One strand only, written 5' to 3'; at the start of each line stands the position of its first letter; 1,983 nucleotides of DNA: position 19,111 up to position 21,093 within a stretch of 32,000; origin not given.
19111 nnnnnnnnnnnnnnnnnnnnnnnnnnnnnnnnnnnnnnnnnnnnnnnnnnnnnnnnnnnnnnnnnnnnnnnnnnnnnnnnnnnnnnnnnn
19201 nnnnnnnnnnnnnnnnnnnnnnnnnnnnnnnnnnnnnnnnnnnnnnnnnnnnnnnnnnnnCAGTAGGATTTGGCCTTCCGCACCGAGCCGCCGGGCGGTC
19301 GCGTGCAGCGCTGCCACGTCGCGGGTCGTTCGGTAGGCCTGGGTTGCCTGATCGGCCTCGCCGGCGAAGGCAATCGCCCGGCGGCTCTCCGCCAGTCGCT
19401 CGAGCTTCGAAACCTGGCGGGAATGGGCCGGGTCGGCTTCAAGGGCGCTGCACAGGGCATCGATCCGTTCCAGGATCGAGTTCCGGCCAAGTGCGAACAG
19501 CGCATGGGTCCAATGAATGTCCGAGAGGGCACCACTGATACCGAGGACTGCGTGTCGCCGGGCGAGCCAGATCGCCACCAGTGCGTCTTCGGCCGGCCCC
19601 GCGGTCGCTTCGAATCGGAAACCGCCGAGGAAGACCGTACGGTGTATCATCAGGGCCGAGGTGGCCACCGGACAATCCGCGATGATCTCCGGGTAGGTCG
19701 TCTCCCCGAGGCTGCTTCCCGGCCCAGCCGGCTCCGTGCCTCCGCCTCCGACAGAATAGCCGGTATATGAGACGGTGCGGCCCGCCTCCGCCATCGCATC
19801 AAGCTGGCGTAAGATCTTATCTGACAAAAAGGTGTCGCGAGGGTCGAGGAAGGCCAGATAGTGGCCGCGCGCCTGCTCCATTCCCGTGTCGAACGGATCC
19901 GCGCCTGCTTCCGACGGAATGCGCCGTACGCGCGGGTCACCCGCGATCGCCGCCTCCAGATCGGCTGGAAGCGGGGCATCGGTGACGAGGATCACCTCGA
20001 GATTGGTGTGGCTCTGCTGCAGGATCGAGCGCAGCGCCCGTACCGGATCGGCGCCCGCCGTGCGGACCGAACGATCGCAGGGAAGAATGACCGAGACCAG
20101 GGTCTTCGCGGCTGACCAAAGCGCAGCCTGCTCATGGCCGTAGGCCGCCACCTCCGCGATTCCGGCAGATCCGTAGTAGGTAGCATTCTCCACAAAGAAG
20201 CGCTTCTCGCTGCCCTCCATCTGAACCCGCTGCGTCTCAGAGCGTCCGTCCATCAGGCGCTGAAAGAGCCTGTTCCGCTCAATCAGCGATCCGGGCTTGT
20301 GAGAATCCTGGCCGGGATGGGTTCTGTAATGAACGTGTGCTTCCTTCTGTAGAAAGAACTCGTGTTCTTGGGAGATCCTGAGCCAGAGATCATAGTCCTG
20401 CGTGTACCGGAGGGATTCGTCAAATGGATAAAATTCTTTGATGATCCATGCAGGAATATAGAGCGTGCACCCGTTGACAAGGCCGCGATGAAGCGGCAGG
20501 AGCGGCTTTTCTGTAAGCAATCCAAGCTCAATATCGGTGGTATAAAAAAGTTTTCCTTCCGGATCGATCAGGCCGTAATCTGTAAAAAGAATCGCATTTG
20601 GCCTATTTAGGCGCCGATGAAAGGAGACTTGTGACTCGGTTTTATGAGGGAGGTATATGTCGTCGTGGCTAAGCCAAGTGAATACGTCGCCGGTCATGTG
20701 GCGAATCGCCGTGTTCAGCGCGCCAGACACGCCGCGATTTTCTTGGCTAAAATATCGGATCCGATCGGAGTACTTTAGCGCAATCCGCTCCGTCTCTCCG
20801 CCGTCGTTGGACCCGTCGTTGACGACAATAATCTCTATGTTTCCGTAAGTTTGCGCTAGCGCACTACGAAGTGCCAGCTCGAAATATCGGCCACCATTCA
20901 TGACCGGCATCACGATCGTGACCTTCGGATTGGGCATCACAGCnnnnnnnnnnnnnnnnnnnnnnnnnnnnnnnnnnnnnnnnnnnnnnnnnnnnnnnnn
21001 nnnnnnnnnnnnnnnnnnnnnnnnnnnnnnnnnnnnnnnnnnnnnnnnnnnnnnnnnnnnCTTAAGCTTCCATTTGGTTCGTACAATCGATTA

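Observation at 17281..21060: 1259-aa GT2-GT2-TPR-GT4 fusion with three catalytic modules around a central helical repeat array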

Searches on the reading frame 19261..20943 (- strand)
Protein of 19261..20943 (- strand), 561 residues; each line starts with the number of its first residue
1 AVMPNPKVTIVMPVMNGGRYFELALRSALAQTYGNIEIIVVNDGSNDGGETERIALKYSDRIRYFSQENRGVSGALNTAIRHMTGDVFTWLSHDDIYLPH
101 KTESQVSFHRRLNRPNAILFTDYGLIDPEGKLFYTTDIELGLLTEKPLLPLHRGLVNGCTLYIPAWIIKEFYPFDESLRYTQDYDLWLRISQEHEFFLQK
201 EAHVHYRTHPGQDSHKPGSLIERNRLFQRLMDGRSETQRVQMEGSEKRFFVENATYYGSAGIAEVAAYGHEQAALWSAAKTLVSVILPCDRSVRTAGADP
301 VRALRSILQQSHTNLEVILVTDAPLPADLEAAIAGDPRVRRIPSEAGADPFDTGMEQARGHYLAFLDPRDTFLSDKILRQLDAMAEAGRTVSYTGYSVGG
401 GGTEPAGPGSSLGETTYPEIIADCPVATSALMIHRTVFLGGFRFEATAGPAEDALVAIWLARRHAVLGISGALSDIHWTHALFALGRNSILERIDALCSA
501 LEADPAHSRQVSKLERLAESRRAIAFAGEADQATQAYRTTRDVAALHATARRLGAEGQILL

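Call 44: predict_structure(alignment_id=A3)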
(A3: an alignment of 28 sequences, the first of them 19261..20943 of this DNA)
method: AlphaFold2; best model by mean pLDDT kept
length: 561 residues; sequences in the alignment: 28
mean_pLDDT: 88.2   pTM: 0.83
mean pLDDT of the five models: 88.2, 87.4, 86.7, 86.6, 85.7
residues with pLDDT >= 90: 339; 70-90: 173; 50-70: 32; < 50: 17
segments of 3 or more residues with pLDDT < 50: 401-412, 559-561
pLDDT, mean of each block of 10 residues (from residue 1): 89 91 98 98 96 96 97 97 98 97 97 95 95 92 80 89 97 94 93 92 92 80 94 90 93 94 95 96 94 65 95 97 87 90 88 96 94 96 95 81 44 62 74 95 78 85 87 80 63 86 87 86 85 89 88 66 36
secondary structure, 60 per line:
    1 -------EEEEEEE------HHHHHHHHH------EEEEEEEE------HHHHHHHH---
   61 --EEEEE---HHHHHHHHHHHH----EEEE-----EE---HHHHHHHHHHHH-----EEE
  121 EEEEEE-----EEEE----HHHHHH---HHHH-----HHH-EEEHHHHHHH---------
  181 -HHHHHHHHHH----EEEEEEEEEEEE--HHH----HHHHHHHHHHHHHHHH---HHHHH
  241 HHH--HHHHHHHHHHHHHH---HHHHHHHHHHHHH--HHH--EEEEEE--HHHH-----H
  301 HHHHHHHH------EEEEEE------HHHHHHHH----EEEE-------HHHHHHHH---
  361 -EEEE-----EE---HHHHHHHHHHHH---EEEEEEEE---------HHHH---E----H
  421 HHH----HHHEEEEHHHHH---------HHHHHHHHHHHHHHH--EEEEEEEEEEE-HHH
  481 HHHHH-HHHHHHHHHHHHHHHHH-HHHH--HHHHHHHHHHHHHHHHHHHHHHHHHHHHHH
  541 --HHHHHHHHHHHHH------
elements in order: E8-14 H21-29 E36-43 H50-57 E63-67 H71-82 E87-90 H101-112 E118-126 E132-135 H140-145 H149-152 E162-164 H165-171 H182-191 E196-207 H217-232 H236-243 H246-259 H263-275 E283-288 H291-294 H300-308 E315-320 H327-334 E339-342 H350-357 E362-365 H376-387 E391-398 H408-411 H420-423 E431-434 H435-439 H449-463 E466-476 H478-485 H487-503 H505-508 H511-540 H543-555

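Call 51: fold_search(model_id=the predicted structure, library=pdb)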
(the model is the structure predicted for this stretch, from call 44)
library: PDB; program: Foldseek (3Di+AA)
matches with E <= 10: 1649; with E <= 0.001: 363
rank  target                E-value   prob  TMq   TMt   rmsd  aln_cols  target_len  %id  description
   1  2z86_B                3.9e-22  1.00  0.35  0.33  11.1       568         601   17  Crystal structure of chondroitin polymerase from Escherichia coli strain K4 (K4CP) complexed with UDP-GlcUA and UDP (released 2008-09-16)
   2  2z87_B                1.2e-21  1.00  0.34  0.33  11.3       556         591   16  Crystal structure of chondroitin polymerase from Escherichia coli strain K4 (K4CP) complexed with UDP-GalNAc and UDP (released 2008-09-16)
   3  2z87_A                5.2e-21  1.00  0.35  0.33  11.8       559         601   17  Crystal structure of chondroitin polymerase from Escherichia coli strain K4 (K4CP) complexed with UDP-GalNAc and UDP (released 2008-09-16)
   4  2z86_A                5.5e-21  1.00  0.34  0.34  11.3       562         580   16  Crystal structure of chondroitin polymerase from Escherichia coli strain K4 (K4CP) complexed with UDP-GlcUA and UDP (released 2008-09-16)
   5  2z86_D                9.8e-21  1.00  0.34  0.33  11.4       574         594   16  Crystal structure of chondroitin polymerase from Escherichia coli strain K4 (K4CP) complexed with UDP-GlcUA and UDP (released 2008-09-16)
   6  2z86_C                7.1e-20  1.00  0.34  0.33  11.3       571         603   16  Crystal structure of chondroitin polymerase from Escherichia coli strain K4 (K4CP) complexed with UDP-GlcUA and UDP (released 2008-09-16)
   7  8viw_A                9.8e-18  1.00  0.32  0.33  24.6       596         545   15  Cryo-EM structure of heparosan synthase 2 from Pasteurella multocida with polysaccharide in the GlcNAc-T active site (released 2024-07-24)
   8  8vh7_A                3.0e-17  1.00  0.33  0.35  23.9       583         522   14  Crystal structure of heparosan synthase 2 from Pasteurella multocida at 1.98 A (released 2024-07-24)
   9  8vh7_B                5.4e-17  1.00  0.33  0.36  24.1       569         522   14  Crystal structure of heparosan synthase 2 from Pasteurella multocida at 1.98 A (released 2024-07-24)
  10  8vh8_D                1.9e-16  1.00  0.33  0.35  23.9       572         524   16  Crystal structure of heparosan synthase 2 from Pasteurella multocida at 2.85 A (released 2024-09-04)
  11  8vh8_B                1.9e-16  1.00  0.33  0.35  24.0       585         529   14  Crystal structure of heparosan synthase 2 from Pasteurella multocida at 2.85 A (released 2024-09-04)
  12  8vh8_C                2.3e-16  1.00  0.34  0.36  23.4       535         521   16  Crystal structure of heparosan synthase 2 from Pasteurella multocida at 2.85 A (released 2024-09-04)
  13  8vh8_A                2.5e-16  1.00  0.32  0.34  23.7       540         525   15  Crystal structure of heparosan synthase 2 from Pasteurella multocida at 2.85 A (released 2024-09-04)
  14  6p61_B                6.5e-16  1.00  0.32  0.90   2.5       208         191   22  Structure of a Glycosyltransferase from Leptospira borgpetersenii serovar Hardjo-bovis (strain JB197) (released 2019-07-10)
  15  9omk_B                2.3e-15  1.00  0.35  0.72   7.1       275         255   20  WrtF fucosyltransferase - trisaccharide acceptor (released 2025-10-29)
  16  6p61_C                2.4e-15  1.00  0.32  0.90   2.5       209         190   22  Structure of a Glycosyltransferase from Leptospira borgpetersenii serovar Hardjo-bovis (strain JB197) (released 2019-07-10)
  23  6p61_A                7.8e-15  1.00  0.31  0.87   3.0       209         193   22  Structure of a Glycosyltransferase from Leptospira borgpetersenii serovar Hardjo-bovis (strain JB197) (released 2019-07-10)
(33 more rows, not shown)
